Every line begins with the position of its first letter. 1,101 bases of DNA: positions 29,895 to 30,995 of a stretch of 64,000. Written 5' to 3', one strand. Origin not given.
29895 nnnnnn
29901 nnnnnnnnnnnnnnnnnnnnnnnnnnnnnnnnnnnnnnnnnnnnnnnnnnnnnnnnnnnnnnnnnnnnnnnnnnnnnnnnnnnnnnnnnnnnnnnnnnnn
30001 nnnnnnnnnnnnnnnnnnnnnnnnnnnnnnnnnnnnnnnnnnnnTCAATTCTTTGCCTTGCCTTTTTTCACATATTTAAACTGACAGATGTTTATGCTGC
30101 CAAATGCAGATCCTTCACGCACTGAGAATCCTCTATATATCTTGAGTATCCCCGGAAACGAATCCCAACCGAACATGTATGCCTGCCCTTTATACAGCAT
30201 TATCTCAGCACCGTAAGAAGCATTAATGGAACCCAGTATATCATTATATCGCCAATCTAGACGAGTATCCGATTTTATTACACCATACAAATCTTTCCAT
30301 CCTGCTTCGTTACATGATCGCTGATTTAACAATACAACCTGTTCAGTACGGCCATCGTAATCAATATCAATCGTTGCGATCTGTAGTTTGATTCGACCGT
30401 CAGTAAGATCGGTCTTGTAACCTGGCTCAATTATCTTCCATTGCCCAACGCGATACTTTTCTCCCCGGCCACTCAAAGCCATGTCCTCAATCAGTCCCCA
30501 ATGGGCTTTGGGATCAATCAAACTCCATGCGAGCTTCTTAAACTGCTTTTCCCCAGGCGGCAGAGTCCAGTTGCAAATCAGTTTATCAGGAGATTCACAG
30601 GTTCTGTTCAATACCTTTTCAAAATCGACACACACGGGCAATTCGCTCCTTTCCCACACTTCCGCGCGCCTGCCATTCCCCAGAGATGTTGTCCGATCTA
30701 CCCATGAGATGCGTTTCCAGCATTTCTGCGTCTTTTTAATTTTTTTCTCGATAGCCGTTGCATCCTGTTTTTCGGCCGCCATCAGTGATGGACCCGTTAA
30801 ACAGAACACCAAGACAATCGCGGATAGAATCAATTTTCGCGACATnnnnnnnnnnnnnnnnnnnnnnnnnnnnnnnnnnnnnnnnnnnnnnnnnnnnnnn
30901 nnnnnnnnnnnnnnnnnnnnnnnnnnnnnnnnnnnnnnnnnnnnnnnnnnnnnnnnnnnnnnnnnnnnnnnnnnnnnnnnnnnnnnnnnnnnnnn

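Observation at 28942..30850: Rearranged island containing duplicated 3-prime fragments of the ABC ATPase and DUF2585 genes, a TTG-initiated orphan ORF and an AT-rich secreted-protein gene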

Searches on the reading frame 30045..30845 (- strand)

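Call 7: search_protein_families(library=pfam, proteins=[window:30045-30845:-], max_evalue=0.01)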
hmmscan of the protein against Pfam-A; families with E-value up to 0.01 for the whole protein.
window:30045-30845:- (266 aa): 0 families

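Call 8: search_protein_families(library=ncbifam, proteins=[window:30045-30845:-], max_evalue=0.1)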
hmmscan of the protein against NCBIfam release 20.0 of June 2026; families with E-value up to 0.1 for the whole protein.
window:30045-30845:- (266 aa): 0 families

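Call 59: search_protein_families(library=phrogs, proteins=[window:30045-30845:-], max_evalue=0.01)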
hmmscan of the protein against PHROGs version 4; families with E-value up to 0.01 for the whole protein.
window:30045-30845:- (266 aa): 1 family
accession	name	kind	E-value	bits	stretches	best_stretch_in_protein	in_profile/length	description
phrog_2693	-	unknown function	0.0012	19.5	1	67-144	29-109/158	-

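Call 60: search_protein_families(library=padloc, proteins=[window:30045-30845:-], max_evalue=0.01)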
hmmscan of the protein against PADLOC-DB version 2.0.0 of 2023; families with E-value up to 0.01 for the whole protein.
window:30045-30845:- (266 aa): 0 families
